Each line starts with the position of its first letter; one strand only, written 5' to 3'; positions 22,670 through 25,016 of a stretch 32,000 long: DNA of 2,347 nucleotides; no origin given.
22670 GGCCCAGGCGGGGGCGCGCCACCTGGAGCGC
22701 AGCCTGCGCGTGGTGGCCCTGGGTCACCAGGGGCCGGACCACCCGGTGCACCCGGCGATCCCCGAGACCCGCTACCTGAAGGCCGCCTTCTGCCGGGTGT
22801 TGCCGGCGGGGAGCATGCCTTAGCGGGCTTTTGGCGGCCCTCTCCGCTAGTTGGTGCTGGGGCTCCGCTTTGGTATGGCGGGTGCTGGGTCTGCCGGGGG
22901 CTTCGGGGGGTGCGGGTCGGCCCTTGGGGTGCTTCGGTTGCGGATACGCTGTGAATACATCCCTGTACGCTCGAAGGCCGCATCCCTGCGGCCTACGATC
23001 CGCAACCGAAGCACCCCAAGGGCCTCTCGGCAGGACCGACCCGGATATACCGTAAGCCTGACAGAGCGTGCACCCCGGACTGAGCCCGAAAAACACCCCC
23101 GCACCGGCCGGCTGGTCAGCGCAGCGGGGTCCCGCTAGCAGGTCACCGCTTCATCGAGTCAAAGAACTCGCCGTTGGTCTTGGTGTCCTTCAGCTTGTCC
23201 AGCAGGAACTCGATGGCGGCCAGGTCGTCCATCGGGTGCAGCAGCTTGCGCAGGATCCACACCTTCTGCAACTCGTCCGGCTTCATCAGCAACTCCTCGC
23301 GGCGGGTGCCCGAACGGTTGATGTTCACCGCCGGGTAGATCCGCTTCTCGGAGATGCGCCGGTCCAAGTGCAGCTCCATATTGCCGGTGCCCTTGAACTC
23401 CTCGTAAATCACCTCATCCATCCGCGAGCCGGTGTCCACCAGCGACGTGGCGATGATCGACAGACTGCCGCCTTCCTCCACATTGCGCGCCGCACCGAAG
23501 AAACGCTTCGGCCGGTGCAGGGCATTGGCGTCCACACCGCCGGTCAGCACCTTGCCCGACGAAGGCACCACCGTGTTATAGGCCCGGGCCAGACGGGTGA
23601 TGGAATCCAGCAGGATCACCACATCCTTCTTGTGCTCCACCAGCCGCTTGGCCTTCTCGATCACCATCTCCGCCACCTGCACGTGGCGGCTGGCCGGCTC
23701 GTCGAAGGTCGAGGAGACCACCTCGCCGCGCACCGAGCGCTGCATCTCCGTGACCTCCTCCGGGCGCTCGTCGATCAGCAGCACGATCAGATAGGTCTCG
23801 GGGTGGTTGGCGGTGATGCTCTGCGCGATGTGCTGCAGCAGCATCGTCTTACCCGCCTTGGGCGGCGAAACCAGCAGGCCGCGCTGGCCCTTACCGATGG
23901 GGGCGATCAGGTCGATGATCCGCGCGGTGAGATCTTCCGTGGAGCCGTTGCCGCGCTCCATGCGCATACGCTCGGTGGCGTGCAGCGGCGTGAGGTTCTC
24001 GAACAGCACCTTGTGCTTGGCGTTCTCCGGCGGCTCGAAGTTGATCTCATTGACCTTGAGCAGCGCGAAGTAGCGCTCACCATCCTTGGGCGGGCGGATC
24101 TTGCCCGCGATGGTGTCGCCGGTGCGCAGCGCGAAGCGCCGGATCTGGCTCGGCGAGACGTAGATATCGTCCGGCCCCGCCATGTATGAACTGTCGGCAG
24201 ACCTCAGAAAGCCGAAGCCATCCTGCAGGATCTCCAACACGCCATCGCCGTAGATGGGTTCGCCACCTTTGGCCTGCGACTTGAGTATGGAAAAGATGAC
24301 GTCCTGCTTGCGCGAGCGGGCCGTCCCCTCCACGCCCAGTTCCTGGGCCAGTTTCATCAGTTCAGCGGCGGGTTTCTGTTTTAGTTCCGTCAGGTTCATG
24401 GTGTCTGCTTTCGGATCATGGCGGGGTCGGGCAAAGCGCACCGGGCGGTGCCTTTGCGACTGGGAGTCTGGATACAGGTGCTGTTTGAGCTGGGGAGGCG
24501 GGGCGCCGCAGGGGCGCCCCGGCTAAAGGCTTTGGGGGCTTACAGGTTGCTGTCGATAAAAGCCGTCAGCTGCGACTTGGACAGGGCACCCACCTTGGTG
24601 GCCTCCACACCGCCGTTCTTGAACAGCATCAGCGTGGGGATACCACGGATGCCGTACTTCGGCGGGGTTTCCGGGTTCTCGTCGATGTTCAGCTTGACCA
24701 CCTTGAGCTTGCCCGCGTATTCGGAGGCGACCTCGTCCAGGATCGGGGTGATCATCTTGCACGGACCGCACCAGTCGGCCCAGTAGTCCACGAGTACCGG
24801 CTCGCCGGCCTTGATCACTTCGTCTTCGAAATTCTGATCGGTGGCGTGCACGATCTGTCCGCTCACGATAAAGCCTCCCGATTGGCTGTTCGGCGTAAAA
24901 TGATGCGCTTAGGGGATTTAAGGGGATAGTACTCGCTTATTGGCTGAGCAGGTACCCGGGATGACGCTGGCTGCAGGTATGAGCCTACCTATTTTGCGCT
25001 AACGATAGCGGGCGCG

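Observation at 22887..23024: Third copy between convergent rlmI and rho gives direct covariation evidence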

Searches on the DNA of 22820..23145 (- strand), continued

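Call 49: search_with_rna_model(model_id=R1, sources=[window, L065, L089, L096, L060, L022, L085, L091, L094, L050, L051, L031, L067, L026, L039, L071, L008, L029, L024, L070, L052, L084, L041, L061, L053, L014, L036, L078, L093, L044, L075, L073, L006, L035, L098, L099, L100, L101, L102, L103, L104, L105, L106, L107, L108, L110, L111, L112, L113, L114, L115, L116, L117, L118, L119, L120], max_evalue=0.001, make_alignment=true)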
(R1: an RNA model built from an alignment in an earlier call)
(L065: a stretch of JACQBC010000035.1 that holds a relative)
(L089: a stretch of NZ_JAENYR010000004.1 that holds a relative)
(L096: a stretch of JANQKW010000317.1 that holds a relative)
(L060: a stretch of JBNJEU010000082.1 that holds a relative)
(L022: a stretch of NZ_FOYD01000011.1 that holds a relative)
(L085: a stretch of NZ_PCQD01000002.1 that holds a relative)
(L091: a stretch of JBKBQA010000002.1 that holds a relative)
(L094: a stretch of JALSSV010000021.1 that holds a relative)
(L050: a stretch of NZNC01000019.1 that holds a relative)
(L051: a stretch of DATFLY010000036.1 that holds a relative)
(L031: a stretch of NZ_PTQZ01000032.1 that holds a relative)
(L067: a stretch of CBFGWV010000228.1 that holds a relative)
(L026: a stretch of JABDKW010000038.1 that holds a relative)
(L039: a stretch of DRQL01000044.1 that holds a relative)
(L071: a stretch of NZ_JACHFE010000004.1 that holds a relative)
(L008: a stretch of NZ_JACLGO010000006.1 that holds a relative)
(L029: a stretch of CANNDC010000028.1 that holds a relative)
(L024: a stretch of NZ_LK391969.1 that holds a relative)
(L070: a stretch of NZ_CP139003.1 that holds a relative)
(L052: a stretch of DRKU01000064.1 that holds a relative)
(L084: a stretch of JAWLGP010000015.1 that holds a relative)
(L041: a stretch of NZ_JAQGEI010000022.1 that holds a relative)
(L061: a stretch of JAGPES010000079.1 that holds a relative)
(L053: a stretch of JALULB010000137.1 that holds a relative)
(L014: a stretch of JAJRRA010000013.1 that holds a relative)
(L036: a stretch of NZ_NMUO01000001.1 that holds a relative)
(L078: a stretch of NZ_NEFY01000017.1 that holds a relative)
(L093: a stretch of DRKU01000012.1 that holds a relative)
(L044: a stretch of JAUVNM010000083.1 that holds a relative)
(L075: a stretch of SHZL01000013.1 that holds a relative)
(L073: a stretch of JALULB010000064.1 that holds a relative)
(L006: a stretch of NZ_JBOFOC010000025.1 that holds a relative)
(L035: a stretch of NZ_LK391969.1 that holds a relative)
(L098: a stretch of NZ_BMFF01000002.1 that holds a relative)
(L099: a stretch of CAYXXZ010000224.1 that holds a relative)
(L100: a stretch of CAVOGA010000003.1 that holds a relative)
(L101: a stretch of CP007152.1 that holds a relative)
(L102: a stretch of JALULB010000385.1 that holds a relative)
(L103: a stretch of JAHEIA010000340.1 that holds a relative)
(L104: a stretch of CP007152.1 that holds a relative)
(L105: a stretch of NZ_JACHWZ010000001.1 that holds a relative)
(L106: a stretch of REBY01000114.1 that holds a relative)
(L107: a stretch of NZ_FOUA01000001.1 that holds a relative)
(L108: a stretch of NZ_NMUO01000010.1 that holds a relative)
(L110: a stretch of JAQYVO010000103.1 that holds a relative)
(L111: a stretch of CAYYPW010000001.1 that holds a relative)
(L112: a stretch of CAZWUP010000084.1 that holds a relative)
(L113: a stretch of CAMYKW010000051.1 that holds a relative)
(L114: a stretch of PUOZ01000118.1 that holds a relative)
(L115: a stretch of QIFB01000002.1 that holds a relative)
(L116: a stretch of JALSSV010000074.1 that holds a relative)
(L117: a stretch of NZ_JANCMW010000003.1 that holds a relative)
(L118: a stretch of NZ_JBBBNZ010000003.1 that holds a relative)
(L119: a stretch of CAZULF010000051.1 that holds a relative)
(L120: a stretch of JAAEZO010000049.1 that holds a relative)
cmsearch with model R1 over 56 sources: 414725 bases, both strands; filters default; matches with E-value up to 0.001: 91.
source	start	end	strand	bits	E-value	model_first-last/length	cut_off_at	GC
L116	4967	5042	+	98.5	3.9e-20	1-76/76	no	0.68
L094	4153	4228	+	96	1.5e-19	1-76/76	no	0.66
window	22934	23009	-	95.4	2.1e-19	1-76/76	no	0.61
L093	11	86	-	95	2.5e-19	1-76/76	no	0.62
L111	2886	2961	+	94.2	4.1e-19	1-76/76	no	0.63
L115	2122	2197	+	93.9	4.7e-19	1-76/76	no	0.58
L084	4344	4419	+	93.5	5.8e-19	1-76/76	no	0.57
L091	20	95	+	93.1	7.4e-19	1-76/76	no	0.67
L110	5726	5801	-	93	7.7e-19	1-76/76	no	0.61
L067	226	301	+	92.9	8e-19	1-76/76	no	0.74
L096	4145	4220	-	92.3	1.1e-18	1-76/76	no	0.62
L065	4320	4395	+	92.2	1.2e-18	1-76/76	no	0.54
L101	2302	2377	+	91.7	1.5e-18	1-76/76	no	0.49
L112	1765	1840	-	91.1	2.2e-18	1-76/76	no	0.57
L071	6027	6102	+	90.5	3.1e-18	1-76/76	no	0.55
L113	5611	5686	+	89.5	5.1e-18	1-76/76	no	0.63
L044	130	205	+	89.4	5.3e-18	1-76/76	no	0.57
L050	3439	3513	-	88.6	8.7e-18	1-76/76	no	0.65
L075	3419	3494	-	88.3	1e-17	1-76/76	no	0.61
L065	603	678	-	88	1.2e-17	1-76/76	no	0.68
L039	2105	2180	-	87.8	1.3e-17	1-76/76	no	0.57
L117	456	531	+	87.7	1.4e-17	1-76/76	no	0.51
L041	6546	6621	-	87.7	1.4e-17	1-76/76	no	0.64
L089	3448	3523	-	87.1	1.9e-17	1-76/76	no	0.55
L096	4323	4398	+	86.6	2.5e-17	1-76/76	no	0.63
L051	2439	2514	-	86.5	2.6e-17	1-76/76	no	0.43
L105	7255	7330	-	86.4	2.8e-17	1-76/76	no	0.55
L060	1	76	-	86.3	3e-17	1-76/76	no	0.75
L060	4940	5015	-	86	3.5e-17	1-76/76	no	0.74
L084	5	80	+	85.8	3.9e-17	1-76/76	no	0.58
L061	2333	2408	-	85.5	4.5e-17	1-76/76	no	0.74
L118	264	340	+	85.3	5e-17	1-76/76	no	0.68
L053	3031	3106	+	84.9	6.3e-17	1-76/76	no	0.59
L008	4021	4097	-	84.7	7.2e-17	1-76/76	no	0.61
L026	4736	4812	-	84.1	1e-16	1-76/76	no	0.55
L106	1341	1417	+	84.1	1e-16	1-76/76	no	0.53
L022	7382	7458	-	84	1e-16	1-76/76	no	0.57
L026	4888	4964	-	83.8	1.2e-16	1-76/76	no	0.57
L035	7181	7257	+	83.7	1.2e-16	1-76/76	no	0.53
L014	39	114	+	83.7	1.2e-16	1-76/76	no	0.57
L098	4133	4207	+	83.6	1.3e-16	1-76/76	no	0.68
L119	1208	1283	-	82.8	2e-16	1-76/76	no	0.54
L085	5379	5455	-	82.6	2.3e-16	1-76/76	no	0.64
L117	5943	6018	+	82.2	2.9e-16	1-76/76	no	0.5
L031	3115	3191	-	81.8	3.5e-16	1-76/76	no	0.64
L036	7858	7934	-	81.7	3.6e-16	1-76/76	no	0.64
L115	1981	2056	-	81.6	3.9e-16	1-76/76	no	0.62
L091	2634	2709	+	81.5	4e-16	1-76/76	no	0.74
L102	4088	4163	+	80.6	6.8e-16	1-76/76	no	0.58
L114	2426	2501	-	80.2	8.3e-16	1-76/76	no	0.78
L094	6080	6206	+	79.5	1.2e-15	1-76/76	no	0.64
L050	3666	3740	+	79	1.6e-15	1-76/76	no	0.61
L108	6240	6316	+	78.8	1.8e-15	1-76/76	no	0.62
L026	162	238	-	78.7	1.8e-15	1-76/76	no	0.6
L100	2774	2849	-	78.7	1.9e-15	1-76/76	no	0.66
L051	2660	2735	+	78.5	2.1e-15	1-76/76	no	0.49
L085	5547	5623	+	78.5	2.1e-15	1-76/76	no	0.7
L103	2471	2545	+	78.2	2.5e-15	1-76/76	no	0.67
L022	7550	7626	+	78.1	2.5e-15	1-76/76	no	0.62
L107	4962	5038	-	77.9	2.9e-15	1-76/76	no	0.65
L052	1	69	+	77.6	3.4e-15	8-76/76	5'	0.64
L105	7470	7545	+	75.7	9.9e-15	1-76/76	no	0.59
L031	3290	3366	+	75.5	1.1e-14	1-76/76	no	0.68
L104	6734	6811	-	75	1.4e-14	1-76/76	no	0.62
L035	7019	7095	-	75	1.4e-14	1-76/76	no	0.64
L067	7708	7783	-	74.5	1.9e-14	1-76/76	no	0.63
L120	5684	5759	-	73.4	3.4e-14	1-76/76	no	0.58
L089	3273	3348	-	72.7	5.1e-14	1-76/76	no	0.55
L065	2521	2597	+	72.4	5.9e-14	1-76/76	no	0.69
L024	5566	5643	-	72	7.4e-14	1-76/76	no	0.62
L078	7837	7913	-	71.5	9.7e-14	1-76/76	no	0.53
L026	5047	5123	-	70.9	1.3e-13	1-76/76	no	0.58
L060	6450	6526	-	67.9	6.8e-13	1-76/76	no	0.7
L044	1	66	-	65.2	3.1e-12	1-66/76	3'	0.56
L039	756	832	-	65.1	3.2e-12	1-76/76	no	0.65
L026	308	384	-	65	3.3e-12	1-76/76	no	0.68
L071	545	622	+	63.6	7.2e-12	1-76/76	no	0.62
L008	4184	4260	+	62.8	1.1e-11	1-76/76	no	0.62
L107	5200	5358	+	60.9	3.1e-11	1-76/76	no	0.67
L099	3277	3328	+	54.1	1.3e-09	1-52/76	3'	0.63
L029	130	208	+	53.7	1.5e-09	1-76/76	no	0.58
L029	299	375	-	46.5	7.9e-08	1-76/76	no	0.43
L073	3559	3635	-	46.2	9.3e-08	1-76/76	no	0.58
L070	7602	7679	-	45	1.8e-07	1-76/76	no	0.55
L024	5738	5813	+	43.9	3.4e-07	1-76/76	no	0.71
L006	6969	7038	+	43.4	4.2e-07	1-76/76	no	0.64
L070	7832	7908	-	36.1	2.3e-05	1-76/76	no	0.55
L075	3730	3778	+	36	2.5e-05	1-49/76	3'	0.53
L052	3253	3313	+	36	2.5e-05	1-76/76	no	0.66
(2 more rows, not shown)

Alignment A5: 91 matches aligned to the model, 224 columns, each read 5' to 3' on its own strand. Consensus structure (alignment columns), stored with it:
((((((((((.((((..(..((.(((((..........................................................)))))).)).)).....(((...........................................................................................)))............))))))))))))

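Call 58: search_rna_families(source=window, start=22880, end=23040, threshold=evalue, max_evalue=0.01, show_alignments=3)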
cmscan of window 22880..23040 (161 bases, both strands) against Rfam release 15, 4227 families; matches with E-value up to 0.01: 5.
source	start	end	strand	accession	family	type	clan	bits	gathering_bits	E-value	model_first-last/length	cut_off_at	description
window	22911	23032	-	RF00981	mir-939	Gene; miRNA;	-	40.2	84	2.6e-06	1-82/82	no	mir-939 microRNA precursor family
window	22906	23001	+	RF02770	Ysr224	Gene; sRNA;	-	34.3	70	1.2e-06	1-107/107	no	Yersinia sRNA 224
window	22919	23025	+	RF04198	MIR8670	Gene; miRNA;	-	32.6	150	6.3e-05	1-142/142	no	MIR8670 microRNA precursor family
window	22919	23024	-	RF03941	mir-3158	Gene; miRNA;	-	31.9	97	0.00019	1-81/81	no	mir-3158 microRNA precursor family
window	22919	23024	+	RF03941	mir-3158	Gene; miRNA;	-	31.9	97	0.0002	1-81/81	no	mir-3158 microRNA precursor family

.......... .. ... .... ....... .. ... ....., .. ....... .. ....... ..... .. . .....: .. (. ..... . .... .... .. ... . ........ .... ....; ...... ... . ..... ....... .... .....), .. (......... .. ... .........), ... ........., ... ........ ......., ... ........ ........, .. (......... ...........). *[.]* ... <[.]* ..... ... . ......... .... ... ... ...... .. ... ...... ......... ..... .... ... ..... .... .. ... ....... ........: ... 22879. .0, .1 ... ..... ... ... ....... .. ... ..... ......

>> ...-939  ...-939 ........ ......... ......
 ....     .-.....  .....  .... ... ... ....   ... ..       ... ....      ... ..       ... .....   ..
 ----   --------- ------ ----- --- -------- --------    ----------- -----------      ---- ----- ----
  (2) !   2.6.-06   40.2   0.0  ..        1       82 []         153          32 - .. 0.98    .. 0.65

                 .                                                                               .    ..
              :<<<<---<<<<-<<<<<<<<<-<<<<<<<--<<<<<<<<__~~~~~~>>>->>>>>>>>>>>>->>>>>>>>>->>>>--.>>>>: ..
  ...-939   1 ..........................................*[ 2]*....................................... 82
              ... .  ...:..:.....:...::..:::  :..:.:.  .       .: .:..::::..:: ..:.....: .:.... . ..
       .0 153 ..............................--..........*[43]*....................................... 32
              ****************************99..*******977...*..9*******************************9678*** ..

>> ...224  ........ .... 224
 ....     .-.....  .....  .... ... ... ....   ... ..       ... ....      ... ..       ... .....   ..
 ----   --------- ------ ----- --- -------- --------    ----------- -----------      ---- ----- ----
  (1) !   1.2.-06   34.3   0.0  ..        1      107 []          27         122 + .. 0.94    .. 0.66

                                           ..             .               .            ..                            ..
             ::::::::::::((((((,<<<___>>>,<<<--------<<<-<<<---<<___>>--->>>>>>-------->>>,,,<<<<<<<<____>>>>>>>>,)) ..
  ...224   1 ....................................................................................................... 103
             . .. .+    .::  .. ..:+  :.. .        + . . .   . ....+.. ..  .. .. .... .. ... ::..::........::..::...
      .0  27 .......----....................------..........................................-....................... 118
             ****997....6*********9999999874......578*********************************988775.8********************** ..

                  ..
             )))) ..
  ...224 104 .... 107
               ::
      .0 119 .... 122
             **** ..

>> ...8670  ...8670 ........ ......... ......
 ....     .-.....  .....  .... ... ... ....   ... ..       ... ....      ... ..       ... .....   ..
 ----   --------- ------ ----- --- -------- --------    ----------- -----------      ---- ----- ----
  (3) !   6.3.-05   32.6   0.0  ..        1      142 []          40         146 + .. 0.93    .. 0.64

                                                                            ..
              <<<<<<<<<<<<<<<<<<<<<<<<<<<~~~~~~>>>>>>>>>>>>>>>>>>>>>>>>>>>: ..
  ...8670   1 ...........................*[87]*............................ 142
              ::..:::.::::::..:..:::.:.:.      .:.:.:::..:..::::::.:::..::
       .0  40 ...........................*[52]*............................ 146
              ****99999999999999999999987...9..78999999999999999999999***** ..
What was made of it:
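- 22946..22997 (-): Copy C conserved 52-nt apex (core). Homologous to the Rfam Ysr224 consensus at 34.3 bits, below the gathering score of 70 (call 58).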

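Call 64: search_with_rna_model(model_id=R1, sources=[L123], max_evalue=0.01, show_alignments=1)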
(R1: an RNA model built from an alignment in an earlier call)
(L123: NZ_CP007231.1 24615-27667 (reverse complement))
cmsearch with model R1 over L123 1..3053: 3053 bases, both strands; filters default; matches with E-value up to 0.01: 1.
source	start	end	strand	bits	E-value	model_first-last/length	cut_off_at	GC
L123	1488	1565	+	61.7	1.5e-13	1-76/76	no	0.56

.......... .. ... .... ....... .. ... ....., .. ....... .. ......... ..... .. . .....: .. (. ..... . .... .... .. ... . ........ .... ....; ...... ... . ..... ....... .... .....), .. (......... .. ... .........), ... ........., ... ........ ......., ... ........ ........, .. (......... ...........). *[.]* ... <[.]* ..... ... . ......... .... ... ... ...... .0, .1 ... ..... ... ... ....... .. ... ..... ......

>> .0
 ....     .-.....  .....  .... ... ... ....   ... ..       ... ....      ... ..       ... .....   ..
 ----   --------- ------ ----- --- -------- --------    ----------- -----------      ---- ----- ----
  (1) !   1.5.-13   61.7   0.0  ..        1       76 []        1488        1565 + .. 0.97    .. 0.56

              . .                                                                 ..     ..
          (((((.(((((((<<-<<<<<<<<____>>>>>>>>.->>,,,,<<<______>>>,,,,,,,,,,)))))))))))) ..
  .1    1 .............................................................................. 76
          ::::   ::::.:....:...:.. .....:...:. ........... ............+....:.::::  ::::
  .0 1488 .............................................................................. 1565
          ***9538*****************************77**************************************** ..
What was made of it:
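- On YPAL / RU-2 (Yersinia palindromic sequences): Model R1, built from the window-type copies, hits the Yersinia YPAL at 61.7 bits, E = 1.5e-13 (call 64).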

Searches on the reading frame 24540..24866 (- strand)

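Call 13: search_protein_families(library=ncbifam, proteins=[window:24540-24866:-])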
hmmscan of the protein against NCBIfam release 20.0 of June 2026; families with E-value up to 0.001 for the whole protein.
window:24540-24866:- (108 aa): 16 families
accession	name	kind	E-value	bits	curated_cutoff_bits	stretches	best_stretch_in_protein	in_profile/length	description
NF006898.0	PRK09381.1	equivalog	1.2e-51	173.6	138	1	1-108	1-108/109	thioredoxin TrxA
TIGR01068.1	thioredoxin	equivalog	2.3e-38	130.4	96.8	1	9-107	2-100/101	thioredoxin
NF008229.0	PRK10996.1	equivalog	2.6e-29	101.8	125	1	2-107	34-138/141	thioredoxin TrxC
TIGR01126.1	pdi_dom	equivalog_domain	1.8e-19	70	107.2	1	9-106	2-103/105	protein disulfide-isomerase domain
NF047697.1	ThioredTrxAClost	equivalog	2.3e-19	69.5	140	1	7-97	3-94/105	thioredoxin TrxA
TIGR01130.1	ER_PDI_fam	subfamily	2.3e-16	60.4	344.25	1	7-104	349-448/476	protein disulfide-isomerase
TIGR00385.1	dsbE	subfamily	8.3e-10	38.5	123.15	1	7-63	49-102/173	DsbE family thiol:disulfide interchange protein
NF002854.0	PRK03147.1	subfamily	1.3e-09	38.2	170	1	20-64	61-106/176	thiol-disulfide oxidoreductase ResA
TIGR00411.1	redox_disulf_1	equivalog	3.2e-09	36.7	92.75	1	32-105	10-79/82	MJ0307 family thioredoxin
NF047696.1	ThlDiSintTplARhiz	equivalog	2.2e-08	34.1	230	1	20-71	96-148/219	thiol:disulfide interchange protein TlpA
NF041202.1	StoA_CxxC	exception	2.8e-08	33.8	210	1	17-61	48-92/163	endospore biogenesis thiol-disulfide oxidoreductase StoA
NF045694.1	seleno_TsoB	exception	4.6e-08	31.6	805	1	15-91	468-552/572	rhodanese/DsbD fusion-like selenoprotein TsoB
NF001419.0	PRK00293.1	subfamily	1.7e-07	30.2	330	1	18-92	474-554/574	protein-disulfide reductase DsbD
NF011941.0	PRK15412.1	equivalog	1.4e-05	24.7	359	1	8-63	55-107/185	thiol:disulfide interchange protein DsbE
NF010625.0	PRK14018.1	equivalog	0.00052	18.6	522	0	7-39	42-74/521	bifunctional peptide-methionine (S)-S-oxide reductase MsrA/peptide-methionine (R)-S-oxide reductase MsrB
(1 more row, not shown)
